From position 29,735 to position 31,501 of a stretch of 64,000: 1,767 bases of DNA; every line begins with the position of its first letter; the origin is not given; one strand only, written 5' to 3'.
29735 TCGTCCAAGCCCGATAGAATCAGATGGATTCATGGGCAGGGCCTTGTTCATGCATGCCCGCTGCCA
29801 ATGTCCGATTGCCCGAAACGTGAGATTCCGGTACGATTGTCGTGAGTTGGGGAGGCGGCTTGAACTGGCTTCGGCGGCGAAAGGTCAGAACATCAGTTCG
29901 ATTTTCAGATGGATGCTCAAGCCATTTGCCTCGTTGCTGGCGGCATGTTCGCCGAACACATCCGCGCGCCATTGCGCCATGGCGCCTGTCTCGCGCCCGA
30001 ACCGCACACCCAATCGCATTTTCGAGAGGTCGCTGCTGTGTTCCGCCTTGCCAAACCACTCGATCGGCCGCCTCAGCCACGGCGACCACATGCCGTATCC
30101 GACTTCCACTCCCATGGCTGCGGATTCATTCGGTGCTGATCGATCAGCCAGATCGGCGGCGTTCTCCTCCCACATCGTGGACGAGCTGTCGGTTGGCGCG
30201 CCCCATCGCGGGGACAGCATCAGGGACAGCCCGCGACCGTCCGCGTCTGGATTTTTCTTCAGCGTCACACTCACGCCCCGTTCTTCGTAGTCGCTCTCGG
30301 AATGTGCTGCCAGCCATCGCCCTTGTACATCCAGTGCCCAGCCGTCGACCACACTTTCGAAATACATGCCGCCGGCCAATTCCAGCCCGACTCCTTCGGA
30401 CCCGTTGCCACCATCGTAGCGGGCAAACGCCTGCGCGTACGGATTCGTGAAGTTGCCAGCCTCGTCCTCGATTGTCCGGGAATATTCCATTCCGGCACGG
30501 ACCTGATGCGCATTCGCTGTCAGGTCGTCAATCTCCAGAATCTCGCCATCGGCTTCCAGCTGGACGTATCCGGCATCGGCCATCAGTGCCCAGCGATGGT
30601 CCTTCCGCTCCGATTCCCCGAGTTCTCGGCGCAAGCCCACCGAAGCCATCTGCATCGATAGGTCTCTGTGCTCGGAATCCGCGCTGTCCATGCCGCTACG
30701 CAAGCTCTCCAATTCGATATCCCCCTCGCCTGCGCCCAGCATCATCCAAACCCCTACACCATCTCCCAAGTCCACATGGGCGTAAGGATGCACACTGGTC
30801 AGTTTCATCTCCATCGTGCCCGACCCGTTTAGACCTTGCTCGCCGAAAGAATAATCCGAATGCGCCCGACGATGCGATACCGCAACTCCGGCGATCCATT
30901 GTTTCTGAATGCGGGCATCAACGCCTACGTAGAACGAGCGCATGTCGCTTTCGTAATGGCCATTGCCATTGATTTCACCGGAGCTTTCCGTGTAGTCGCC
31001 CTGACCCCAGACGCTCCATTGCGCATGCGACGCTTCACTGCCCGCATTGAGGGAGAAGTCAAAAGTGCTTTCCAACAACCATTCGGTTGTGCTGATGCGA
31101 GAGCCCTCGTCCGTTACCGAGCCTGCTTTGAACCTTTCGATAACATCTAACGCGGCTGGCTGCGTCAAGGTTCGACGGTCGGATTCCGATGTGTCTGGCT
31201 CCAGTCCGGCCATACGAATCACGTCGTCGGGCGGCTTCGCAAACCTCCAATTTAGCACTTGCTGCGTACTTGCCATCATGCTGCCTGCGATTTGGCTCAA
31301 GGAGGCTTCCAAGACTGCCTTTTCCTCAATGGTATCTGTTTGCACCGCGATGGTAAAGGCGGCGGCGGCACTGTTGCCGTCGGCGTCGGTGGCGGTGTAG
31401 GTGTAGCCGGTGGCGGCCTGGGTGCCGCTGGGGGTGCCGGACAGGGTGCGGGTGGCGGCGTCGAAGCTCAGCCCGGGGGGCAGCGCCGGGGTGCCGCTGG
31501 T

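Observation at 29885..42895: A 4336-aa secreted adhesin-like protein with 34 Ig-like (He_PIG-type) domains and a C-terminal autotransporter-like barrel.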

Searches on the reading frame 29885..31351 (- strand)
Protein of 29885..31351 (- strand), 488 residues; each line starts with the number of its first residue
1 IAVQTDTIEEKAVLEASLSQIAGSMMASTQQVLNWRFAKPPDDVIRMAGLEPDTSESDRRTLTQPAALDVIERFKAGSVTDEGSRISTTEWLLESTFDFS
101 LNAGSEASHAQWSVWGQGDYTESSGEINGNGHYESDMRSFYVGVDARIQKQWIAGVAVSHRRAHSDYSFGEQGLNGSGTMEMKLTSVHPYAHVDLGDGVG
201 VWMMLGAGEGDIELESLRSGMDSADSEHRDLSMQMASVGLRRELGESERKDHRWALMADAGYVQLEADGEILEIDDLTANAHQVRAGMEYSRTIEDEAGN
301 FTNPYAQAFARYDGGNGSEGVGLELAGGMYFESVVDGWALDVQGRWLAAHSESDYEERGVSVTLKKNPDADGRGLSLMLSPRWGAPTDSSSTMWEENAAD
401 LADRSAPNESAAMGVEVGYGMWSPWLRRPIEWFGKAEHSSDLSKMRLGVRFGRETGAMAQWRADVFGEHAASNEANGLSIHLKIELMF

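Call 9: search_protein_families(library=pfam, proteins=[window:29888-31351:-], max_evalue=10)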
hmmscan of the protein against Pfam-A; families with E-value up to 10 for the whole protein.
seq(488 aa): 1 family
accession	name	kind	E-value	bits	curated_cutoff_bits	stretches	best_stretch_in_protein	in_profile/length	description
PF03797.25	Autotransporter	-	1.7e-08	35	26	1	114-319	1-207/255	Autotransporter beta-domain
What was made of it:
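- On Type Va (classical) autotransporter: PF03797 scores 35.0 bits against a cutoff of 26, E 1.7e-8, on the C-terminal 488 aa (call 9).
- Closest known: Classical. Same: PF03797 is matched above its cutoff (call 9).
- Checked: C-terminus: the last 488 aa scanned alone match PF03797 Autotransporter at 35.0 bits (curated cutoff 26, E 1.7e-8) (call 9).
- PF03797 above its cutoff (call 9).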

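Call 10: search_solved_structures(query=window:29888-31351:-, max_evalue=10)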
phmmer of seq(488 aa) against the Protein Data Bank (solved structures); distinct sequences matched with E-value up to 10: 4.
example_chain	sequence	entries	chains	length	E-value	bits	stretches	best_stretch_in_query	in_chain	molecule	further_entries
1n4o_A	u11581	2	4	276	0.081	15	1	41-127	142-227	L2 beta-lactamase | L2 BETA LACTAMASE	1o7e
5ne1_A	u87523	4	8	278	0.082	15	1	41-127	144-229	Beta-lactamase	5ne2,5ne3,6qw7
8iso_A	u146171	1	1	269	0.2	13.7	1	56-130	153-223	Beta-lactamase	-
8isp_A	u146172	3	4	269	0.28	13.2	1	56-130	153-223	Beta-lactamase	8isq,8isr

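Call 14: find_homologous_proteins(query=window:29888-31351:-)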
Query seq(488 aa) (488 aa): 78 proteins with E <= 0.001 among 8000 candidates.
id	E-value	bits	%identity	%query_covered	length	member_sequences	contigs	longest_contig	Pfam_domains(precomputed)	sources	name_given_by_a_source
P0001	3.3e-92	328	40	97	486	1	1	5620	PF03797.26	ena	-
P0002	6.2e-61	225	35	82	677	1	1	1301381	PF03797.26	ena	-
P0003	8.4e-60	221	36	77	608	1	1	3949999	PF03797.26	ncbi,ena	-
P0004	3.3e-55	206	37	74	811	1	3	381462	PF22352.3,PF17963.8,PF05345.19,PF18911.7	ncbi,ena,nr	ncbi:MAG: hypothetical protein F4112_08760 [Holophagales bacterium]|nr:hypothetical protein [Holopha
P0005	1.6e-54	204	38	83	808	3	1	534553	PF03797.26,PF05345.19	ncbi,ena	-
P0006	6.0e-54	202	34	86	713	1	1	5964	PF17963.8,PF17892.8,PF17803.8,PF03797.26,PF16184.12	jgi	jgi:hypothetical protein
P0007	3.1e-53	199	36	76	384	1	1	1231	PF03797.26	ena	-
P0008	2.2e-52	197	34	95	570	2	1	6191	PF03797.26,PF05345.19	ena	-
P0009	7.8e-52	195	37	75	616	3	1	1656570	PF22352.3,PF03797.26,PF05345.19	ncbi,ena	-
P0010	1.2e-51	194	40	66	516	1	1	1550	PF03797.26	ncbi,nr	ncbi:MAG: autotransporter domain-containing protein, partial [Alphaproteobacteria bacterium]|nr:auto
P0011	1.4e-49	187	36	76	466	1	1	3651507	PF03797.26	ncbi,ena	-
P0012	6.0e-48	182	36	74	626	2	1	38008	PF03797.26,PF05345.19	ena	-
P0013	9.0e-48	181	36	75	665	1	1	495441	PF03797.26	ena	-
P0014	1.4e-47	181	37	73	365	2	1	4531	PF03797.26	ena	-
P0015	4.0e-47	179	38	65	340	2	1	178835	PF03797.26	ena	-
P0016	2.2e-46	177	34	91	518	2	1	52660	PF03797.26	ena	-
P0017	9.9e-46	175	34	76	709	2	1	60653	PF03797.26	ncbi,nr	ncbi:MAG: autotransporter domain-containing protein, partial [Gemmatimonadetes bacterium]|nr:autotra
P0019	3.9e-45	173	31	92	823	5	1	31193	PF03797.26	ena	-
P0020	2.6e-44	170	38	64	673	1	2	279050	PF05345.19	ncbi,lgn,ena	-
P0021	7.8e-44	169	37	66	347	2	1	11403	PF03797.26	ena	-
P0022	5.4e-43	166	38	65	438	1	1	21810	PF03797.26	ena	-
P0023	1.5e-42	164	36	63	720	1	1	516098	PF03797.26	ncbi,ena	-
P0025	1.2e-40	158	37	60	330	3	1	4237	PF03797.26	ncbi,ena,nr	ncbi:MAG: autotransporter outer membrane beta-barrel domain-containing protein [Acidobacteria bacter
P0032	1.5e-37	148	37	64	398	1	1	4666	PF03797.26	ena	-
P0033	2.4e-37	147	37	63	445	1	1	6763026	PF03797.26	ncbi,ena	-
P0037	8.9e-36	142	30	66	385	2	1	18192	PF03797.26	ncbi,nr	ncbi:MAG: autotransporter outer membrane beta-barrel domain-containing protein [Nitrospira sp. SB067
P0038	2.1e-35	141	33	68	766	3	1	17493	PF03160.21,PF03797.26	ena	-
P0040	3.0e-34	137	32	75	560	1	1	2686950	PF03797.26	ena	-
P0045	1.6e-32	131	38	50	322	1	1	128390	PF03797.26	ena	-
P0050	1.3e-28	118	33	64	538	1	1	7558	PF03797.26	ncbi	ncbi:MAG: autotransporter outer membrane beta-barrel domain-containing protein, partial [bacterium]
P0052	1.7e-27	115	31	63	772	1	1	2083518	PF12733.14,PF03797.26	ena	-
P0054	3.1e-25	107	31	69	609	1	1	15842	PF03797.26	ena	-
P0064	5.8e-21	93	28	70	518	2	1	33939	PF03797.26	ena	-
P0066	1.9e-20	91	29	69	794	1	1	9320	PF03160.21,PF03797.26,PF05345.19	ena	-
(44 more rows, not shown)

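Call 19: find_related_loci(query=window:29885-31351:-, collection=genome_contigs, flank=10000)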
Query window:29885-31351:- (488 aa) in genome_contigs; peptide patterns used: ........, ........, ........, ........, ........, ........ (x = any residue, [..] = any of these).
15 stretches matched a pattern, but none encodes a relative of the query by tblastn (E <= 1e-3).
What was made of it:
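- Tried and rejected: Source genome: the scan of 185,579 species genomes with the barrel found nothing (call 19).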

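Call 26: predict_structure(alignment_id=A1)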
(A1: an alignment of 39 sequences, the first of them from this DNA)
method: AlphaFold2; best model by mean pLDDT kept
length: 488 residues; sequences in the alignment: 39
mean_pLDDT: 78.2   pTM: 0.75
mean pLDDT of the five models: 78.2, 76.8, 75.6, 75.1, 74.8
residues with pLDDT >= 90: 179; 70-90: 193; 50-70: 41; < 50: 75
segments of 3 or more residues with pLDDT < 50: 43-55, 58-94, 385-408
pLDDT, mean of each block of 10 residues (from residue 1): 79 94 93 84 50 46 42 34 33 60 66 82 86 89 88 93 92 88 96 94 98 89 86 98 85 94 92 82 96 92 93 93 91 85 86 85 74 77 45 28 39 78 87 82 84 60 86 84 71
secondary structure, 60 per line:
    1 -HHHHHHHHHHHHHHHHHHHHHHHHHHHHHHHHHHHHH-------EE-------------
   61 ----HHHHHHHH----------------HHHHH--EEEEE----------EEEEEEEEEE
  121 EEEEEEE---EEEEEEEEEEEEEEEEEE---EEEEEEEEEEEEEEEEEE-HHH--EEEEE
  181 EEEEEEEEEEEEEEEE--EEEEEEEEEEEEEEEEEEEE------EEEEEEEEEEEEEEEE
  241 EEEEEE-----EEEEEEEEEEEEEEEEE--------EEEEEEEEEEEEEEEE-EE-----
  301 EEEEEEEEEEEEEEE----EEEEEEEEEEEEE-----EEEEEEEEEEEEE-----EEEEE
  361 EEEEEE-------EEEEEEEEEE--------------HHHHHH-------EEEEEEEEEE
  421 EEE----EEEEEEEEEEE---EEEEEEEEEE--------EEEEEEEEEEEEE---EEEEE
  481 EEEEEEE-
elements in order: H2-38 H65-72 H89-93 E96-100 E111-127 E131-148 E152-169 E176-196 E199-218 E225-246 E252-268 E277-292 E301-315 E320-332 E338-350 E356-366 E374-383 H398-403 E411-423 E428-438 E442-451 E460-472 E476-487
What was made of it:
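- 31238..31348 (-): Predicted long alpha-helix (residues 2-38 of the C-terminal 488 aa; pLDDT 79-94), the candidate autotransporter linker. It is followed by a low-confidence segment of about 52 aa. call 26
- On Type Va (classical) autotransporter: A 37-residue helix is predicted upstream (call 26).
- A long helix plus a disordered stretch of about 52 aa precedes the barrel (call 26) and could hold a processing site.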

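Call 32: search_protein_families(library=pfam, proteins=[P0001, P0002, P0003, P0004, P0005, P0006, P0008, P0009, P0012, P0020], max_evalue=0.001)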
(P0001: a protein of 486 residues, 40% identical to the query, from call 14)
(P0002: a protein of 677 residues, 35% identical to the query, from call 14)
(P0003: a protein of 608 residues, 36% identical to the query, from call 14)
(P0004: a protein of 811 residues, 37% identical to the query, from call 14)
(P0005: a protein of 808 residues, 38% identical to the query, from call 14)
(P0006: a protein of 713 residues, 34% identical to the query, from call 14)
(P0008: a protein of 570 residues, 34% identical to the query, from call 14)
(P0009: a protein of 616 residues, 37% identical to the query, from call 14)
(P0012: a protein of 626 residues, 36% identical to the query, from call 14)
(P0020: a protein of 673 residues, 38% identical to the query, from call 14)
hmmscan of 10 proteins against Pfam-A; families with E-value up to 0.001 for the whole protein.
P0001 (486 aa): 1 family
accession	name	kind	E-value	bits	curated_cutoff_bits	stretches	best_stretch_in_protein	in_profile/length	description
PF03797.25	Autotransporter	-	1.1e-08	35.6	26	1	118-226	1-104/255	Autotransporter beta-domain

P0002 (677 aa): 1 family
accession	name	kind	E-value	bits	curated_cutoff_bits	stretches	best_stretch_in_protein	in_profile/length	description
PF03797.25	Autotransporter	-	1.9e-14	54.5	26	1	306-532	2-233/255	Autotransporter beta-domain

P0003 (608 aa): 1 family
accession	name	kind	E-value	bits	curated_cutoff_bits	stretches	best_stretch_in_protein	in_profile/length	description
PF03797.25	Autotransporter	-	6e-10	39.7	26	1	240-442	2-210/255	Autotransporter beta-domain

P0004 (811 aa): 5 families
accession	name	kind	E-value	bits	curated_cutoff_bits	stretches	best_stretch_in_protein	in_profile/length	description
PF05345.18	He_PIG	-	3.6e-20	72.6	24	2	50-107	32-95/96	Putative Ig domain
PF22352.2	K319L-like_PKD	-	9.7e-18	64.4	27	1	117-199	1-84/84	K319L-like, PKD domain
PF17963.7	Big_9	-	2.8e-10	41.4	23.6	1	110-196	1-87/89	Bacterial Ig domain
PF18911.6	PKD_4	-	8.1e-09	35.9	27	1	110-191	1-76/85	PKD domain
PF21027.3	Sde0182_C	-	0.0002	22.3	27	1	129-150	2-23/83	Cellulose-binding protein Sde0182, C-terminal domain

P0005 (808 aa): 3 families
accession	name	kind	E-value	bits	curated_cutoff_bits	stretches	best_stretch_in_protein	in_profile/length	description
PF05345.18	He_PIG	-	1.1e-18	67.9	24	3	157-214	30-90/96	Putative Ig domain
PF03797.25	Autotransporter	-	4.1e-13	50.1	26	1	452-646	1-208/255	Autotransporter beta-domain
PF17963.7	Big_9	-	0.00086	20.6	23.6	0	142-212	13-83/89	Bacterial Ig domain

P0006 (713 aa): 5 families
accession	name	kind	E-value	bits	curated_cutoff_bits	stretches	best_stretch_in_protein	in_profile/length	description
PF17963.7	Big_9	-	6.8e-23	81.8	23.6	1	9-101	1-89/89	Bacterial Ig domain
PF17803.7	Cadherin_4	-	8.8e-16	58.6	25.1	1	1-63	3-68/71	Bacterial cadherin-like domain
PF17892.7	Cadherin_5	-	8.2e-13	48.5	26.5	1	9-102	2-97/98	Cadherin-like domain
PF03797.25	Autotransporter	-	5.6e-11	43.1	26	1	339-545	1-212/255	Autotransporter beta-domain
PF16184.11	Cadherin_3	-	4.1e-07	30.4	25.5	1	33-102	26-106/106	Cadherin-like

P0008 (570 aa): 2 families
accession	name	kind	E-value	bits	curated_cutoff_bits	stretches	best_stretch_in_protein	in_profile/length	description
PF03797.25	Autotransporter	-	2.4e-14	54.1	26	1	208-404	1-205/255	Autotransporter beta-domain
PF05345.18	He_PIG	-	1.4e-05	25.9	24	1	13-64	34-88/96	Putative Ig domain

P0009 (616 aa): 3 families
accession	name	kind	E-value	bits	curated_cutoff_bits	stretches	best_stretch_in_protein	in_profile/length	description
PF03797.25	Autotransporter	-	2.5e-11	44.2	26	1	261-454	1-204/255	Autotransporter beta-domain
PF22352.2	K319L-like_PKD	-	6.4e-08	32.9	27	1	2-44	43-84/84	K319L-like, PKD domain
PF05345.18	He_PIG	-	9.1e-08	32.9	24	1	51-130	4-89/96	Putative Ig domain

P0012 (626 aa): 2 families
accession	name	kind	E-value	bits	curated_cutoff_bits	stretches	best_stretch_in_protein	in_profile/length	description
PF05345.18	He_PIG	-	1.1e-13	51.8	24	2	77-140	23-95/96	Putative Ig domain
PF03797.25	Autotransporter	-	1.5e-12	48.2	26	1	259-460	1-211/255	Autotransporter beta-domain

P0020 (673 aa): 2 families
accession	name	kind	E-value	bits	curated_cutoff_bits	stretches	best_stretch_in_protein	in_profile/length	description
PF05345.18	He_PIG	-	9.7e-08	32.8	24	1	91-140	34-86/96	Putative Ig domain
PF22352.2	K319L-like_PKD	-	0.00045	20.6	27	0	10-56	38-84/84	K319L-like, PKD domain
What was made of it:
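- On Type Va (classical) autotransporter: Eight of ten close relatives also match (call 32).
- Closest known: Classical. Different: The barrel region is about 115 aa longer than the Pfam model covers and has 18 predicted strands (calls 9, 26, 32).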

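Call 34: find_encoding_contigs(protein=P0009, flank=10000, max_places=2)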
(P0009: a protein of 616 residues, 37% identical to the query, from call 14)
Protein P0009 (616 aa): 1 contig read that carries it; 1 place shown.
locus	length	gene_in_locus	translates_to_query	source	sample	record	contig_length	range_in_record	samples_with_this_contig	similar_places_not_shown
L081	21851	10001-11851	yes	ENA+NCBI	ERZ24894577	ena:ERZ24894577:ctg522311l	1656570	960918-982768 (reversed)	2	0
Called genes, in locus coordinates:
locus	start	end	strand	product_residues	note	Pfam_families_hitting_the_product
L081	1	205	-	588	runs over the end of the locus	PF00860:Xan_ur_permease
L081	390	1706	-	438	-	PF06808:DctM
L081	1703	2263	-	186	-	PF04290:DctQ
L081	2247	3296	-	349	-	PF03480:DctP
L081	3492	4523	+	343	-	PF01717:Meth_synt_2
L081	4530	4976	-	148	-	-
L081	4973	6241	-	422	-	-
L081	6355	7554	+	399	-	-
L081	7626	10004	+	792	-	PF10989:DUF2808 (faint), PF13205:Big_5 (faint), PF13753:SWM_repeat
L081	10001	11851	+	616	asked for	PF05345:He_PIG (faint), PF22352:K319L-like_PKD (weak), PF03797:Autotransporter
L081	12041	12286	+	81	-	-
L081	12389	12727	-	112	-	PF00576:Transthyretin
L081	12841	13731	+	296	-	PF01522:Polysacc_deac_1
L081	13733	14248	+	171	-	PF09349:OHCU_decarbox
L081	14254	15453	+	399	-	PF06181:Urate_ox_N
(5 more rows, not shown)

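Call 47: find_encoding_contigs(protein=P0204, flank=8000, max_places=2)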
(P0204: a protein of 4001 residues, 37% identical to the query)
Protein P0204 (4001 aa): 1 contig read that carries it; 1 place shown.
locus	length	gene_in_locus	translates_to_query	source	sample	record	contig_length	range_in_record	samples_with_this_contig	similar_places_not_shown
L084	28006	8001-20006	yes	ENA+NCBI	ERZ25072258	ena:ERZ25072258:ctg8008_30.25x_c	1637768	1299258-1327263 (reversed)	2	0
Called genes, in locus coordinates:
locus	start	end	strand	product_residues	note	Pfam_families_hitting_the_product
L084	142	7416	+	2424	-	PF17766:fn3_6 (faint)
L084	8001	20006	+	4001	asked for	PF17766:fn3_6 (faint), PF19078:Big_12, PF02120:Flg_hook (faint), PF14059:DUF4251 (faint), PF15780:ASH (faint), PF01333:Apocytochr_F_C (faint), PF19860:DUF6334 (faint), PF23194:NOMO_5th (faint)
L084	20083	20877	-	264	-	PF01026:TatD_DNase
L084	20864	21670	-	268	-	PF17773:UPF0176_N, PF00581:Rhodanese, PF12368:Rhodanese_C (faint)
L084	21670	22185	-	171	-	PF07977:FabA, PF22818:ApeI-like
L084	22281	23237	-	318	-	PF00376:MerR (weak), PF13411:MerR_1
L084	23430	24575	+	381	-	PF00487:FA_desaturase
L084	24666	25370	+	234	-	-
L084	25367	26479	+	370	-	PF00817:IMS, PF11798:IMS_HHH (weak), PF21999:IMS_HHH_1 (weak), PF11799:IMS_C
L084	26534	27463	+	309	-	PF01963:TraB_PrgY_gumN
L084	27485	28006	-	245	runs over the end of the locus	PF00106:adh_short, PF01370:Epimerase, PF08659:KR (faint), PF13561:adh_short_C2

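Call 63: search_protein_families(library=pfam, proteins=[P0204, P0182], max_evalue=0.00001)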
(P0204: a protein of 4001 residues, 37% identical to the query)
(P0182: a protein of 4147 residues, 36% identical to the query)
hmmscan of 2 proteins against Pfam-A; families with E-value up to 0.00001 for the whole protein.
P0204 (4001 aa): 6 families
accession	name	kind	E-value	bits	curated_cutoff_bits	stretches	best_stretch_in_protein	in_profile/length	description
PF17766.7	fn3_6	-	2.7e-24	85.7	26.4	0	2931-2970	36-76/99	Fibronectin type-III domain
PF23194.1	NOMO_5th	-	1.1e-15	58.2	27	0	2671-2694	54-77/89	NOMO fifth transthyretin-like domain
PF19078.6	Big_12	-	1.7e-13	51.1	27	1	751-836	1-94/102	Bacterial Ig-like domain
PF02120.21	Flg_hook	-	3e-12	46.6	29.8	0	3454-3484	11-41/85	Flagellar hook-length control protein FliK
PF01333.25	Apocytochr_F_C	-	3.1e-12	47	30.4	0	3359-3421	10-71/118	Apocytochrome F, C-terminal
PF15780.11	ASH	-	1.1e-11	45.2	27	0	3103-3148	39-84/98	Abnormal spindle-like microcephaly-assoc'd, ASPM-SPD-2-Hydin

P0182 (4147 aa): 3 families
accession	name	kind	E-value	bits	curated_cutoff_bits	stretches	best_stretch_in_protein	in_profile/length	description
PF05345.18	He_PIG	-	2.5e-247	800.8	24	25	2775-2837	29-95/96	Putative Ig domain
PF23237.1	HYR_4C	-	4e-27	94.6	27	0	1004-1039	38-73/73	HYR-like domain with 4 cysteines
PF17963.7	Big_9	-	1.7e-22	80.6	23.6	0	2679-2742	23-88/89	Bacterial Ig domain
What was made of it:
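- P0182 has 25 He_PIG stretches (call 63).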
